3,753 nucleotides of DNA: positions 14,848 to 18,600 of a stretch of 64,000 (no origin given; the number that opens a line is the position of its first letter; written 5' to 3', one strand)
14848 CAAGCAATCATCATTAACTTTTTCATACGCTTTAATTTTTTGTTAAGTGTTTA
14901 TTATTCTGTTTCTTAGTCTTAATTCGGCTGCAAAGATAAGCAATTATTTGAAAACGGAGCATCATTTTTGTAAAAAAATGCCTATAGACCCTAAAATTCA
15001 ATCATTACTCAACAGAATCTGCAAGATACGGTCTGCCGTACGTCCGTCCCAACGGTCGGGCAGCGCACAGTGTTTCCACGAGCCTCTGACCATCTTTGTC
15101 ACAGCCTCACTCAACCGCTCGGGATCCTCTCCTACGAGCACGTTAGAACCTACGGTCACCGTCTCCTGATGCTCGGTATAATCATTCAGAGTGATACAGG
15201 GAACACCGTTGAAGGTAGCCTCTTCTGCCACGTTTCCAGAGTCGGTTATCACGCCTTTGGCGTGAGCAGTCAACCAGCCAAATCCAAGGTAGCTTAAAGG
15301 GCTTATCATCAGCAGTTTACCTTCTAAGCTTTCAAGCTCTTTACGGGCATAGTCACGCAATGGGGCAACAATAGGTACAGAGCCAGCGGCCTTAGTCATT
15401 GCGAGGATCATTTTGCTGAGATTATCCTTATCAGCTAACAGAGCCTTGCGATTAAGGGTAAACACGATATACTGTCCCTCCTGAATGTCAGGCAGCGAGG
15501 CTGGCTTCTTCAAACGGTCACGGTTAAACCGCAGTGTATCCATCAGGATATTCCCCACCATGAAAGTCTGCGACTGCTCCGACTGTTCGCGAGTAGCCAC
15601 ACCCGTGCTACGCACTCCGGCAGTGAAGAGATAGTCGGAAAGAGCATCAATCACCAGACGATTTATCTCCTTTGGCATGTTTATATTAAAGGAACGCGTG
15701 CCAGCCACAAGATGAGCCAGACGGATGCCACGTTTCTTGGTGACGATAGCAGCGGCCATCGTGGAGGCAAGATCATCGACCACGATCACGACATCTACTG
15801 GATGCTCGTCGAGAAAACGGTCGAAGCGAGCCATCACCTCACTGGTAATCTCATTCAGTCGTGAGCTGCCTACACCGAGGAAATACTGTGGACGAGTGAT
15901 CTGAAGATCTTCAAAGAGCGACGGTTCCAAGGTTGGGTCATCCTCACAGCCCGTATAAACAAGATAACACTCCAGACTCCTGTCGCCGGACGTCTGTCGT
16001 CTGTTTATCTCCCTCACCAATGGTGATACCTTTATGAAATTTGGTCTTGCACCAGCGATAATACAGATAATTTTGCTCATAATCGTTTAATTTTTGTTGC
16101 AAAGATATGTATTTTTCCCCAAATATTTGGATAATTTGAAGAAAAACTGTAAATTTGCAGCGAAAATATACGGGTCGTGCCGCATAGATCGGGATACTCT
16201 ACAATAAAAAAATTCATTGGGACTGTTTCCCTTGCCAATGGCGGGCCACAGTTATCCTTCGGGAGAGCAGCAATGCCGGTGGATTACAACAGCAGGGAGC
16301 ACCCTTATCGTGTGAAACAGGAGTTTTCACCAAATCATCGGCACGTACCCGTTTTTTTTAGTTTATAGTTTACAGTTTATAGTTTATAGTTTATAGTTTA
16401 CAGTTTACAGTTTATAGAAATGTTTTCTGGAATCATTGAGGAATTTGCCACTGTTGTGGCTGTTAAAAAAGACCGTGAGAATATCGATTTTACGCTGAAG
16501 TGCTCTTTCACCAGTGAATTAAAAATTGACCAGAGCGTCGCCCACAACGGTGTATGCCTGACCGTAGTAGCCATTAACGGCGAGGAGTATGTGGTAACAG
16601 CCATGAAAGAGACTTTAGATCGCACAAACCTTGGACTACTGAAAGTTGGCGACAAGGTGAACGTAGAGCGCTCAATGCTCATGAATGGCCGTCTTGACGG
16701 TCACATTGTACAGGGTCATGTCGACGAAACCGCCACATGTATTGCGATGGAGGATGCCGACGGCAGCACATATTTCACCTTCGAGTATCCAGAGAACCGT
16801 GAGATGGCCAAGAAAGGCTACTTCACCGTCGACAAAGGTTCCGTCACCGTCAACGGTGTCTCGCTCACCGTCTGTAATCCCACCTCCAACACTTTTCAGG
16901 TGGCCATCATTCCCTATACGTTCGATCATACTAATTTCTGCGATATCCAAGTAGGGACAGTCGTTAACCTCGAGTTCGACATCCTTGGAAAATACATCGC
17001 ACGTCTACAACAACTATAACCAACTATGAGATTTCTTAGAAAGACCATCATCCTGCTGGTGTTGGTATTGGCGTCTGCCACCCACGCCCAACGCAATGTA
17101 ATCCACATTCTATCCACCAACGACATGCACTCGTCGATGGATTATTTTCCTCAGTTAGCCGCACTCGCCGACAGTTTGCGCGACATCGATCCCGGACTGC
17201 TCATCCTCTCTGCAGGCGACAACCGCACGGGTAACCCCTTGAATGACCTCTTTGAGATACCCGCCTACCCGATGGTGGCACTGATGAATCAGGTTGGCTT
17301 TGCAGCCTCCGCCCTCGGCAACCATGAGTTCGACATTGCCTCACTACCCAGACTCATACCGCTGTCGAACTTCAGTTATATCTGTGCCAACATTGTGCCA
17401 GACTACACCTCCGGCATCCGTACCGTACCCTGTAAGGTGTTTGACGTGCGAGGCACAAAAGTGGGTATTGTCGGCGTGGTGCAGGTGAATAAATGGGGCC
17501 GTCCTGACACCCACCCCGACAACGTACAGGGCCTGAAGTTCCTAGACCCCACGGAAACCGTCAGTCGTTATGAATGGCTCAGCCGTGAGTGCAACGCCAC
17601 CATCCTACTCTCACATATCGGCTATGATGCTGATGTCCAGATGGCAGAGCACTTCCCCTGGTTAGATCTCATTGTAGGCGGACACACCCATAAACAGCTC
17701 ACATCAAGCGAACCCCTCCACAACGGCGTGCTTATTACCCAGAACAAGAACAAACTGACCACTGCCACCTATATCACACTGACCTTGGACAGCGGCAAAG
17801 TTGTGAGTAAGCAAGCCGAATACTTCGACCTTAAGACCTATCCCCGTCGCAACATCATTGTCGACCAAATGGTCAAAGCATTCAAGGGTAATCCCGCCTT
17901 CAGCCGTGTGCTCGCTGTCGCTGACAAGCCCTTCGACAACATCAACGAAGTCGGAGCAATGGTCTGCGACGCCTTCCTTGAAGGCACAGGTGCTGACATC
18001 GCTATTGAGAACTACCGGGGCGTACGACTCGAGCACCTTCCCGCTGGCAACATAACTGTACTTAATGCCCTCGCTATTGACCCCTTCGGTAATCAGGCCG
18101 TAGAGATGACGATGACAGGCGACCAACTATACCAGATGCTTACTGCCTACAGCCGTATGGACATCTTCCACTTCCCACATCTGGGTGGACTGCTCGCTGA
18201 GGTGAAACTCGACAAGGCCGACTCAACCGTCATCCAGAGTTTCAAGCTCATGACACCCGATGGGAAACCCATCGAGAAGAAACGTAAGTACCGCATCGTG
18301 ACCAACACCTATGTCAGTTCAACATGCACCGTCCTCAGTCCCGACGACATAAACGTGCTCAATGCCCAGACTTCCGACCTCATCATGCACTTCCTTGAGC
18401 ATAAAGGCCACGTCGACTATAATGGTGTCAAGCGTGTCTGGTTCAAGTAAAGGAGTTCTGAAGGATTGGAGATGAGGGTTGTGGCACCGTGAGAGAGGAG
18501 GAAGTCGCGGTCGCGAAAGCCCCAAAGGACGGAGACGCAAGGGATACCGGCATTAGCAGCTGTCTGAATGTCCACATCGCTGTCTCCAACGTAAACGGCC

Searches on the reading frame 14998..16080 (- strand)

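Call 23: search_protein_families(library=pfam, proteins=[window:14998-16080:-], max_evalue=0.0001)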
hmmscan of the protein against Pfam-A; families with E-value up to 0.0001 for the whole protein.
window:14998-16080:- (360 aa): 1 family
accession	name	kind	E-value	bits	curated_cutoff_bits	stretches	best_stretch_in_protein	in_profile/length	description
PF02350.25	Epimerase_2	-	5.1e-65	220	30.6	1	32-356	5-346/347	UDP-N-acetylglucosamine 2-epimerase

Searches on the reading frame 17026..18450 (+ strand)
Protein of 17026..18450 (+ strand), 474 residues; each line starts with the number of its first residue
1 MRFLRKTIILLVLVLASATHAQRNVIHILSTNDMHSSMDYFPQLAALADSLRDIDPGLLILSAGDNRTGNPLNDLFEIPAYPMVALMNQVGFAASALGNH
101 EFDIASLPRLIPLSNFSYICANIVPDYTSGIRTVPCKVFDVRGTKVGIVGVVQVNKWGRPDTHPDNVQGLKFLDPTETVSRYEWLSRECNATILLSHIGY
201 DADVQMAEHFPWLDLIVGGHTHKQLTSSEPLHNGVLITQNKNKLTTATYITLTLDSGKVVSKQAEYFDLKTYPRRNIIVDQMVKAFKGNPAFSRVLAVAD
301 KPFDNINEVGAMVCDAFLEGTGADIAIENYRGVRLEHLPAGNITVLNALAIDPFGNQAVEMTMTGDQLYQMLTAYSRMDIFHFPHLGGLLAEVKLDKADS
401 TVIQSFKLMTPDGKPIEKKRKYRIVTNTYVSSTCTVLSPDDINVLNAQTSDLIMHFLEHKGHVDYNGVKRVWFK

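Call 23: search_protein_families(library=pfam, proteins=[window:17026-18450:+], max_evalue=0.0001)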
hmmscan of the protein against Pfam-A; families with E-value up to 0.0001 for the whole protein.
window:17026-18450:+ (474 aa): 2 families
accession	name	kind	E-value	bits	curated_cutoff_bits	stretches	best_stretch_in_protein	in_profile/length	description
PF02872.23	5_nucleotid_C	-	2.7e-23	83.2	23.6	1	308-432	23-148/158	5'-nucleotidase, C-terminal domain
PF00149.33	Metallophos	-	6.9e-13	49.9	21.5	1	27-223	2-190/191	Calcineurin-like phosphoesterase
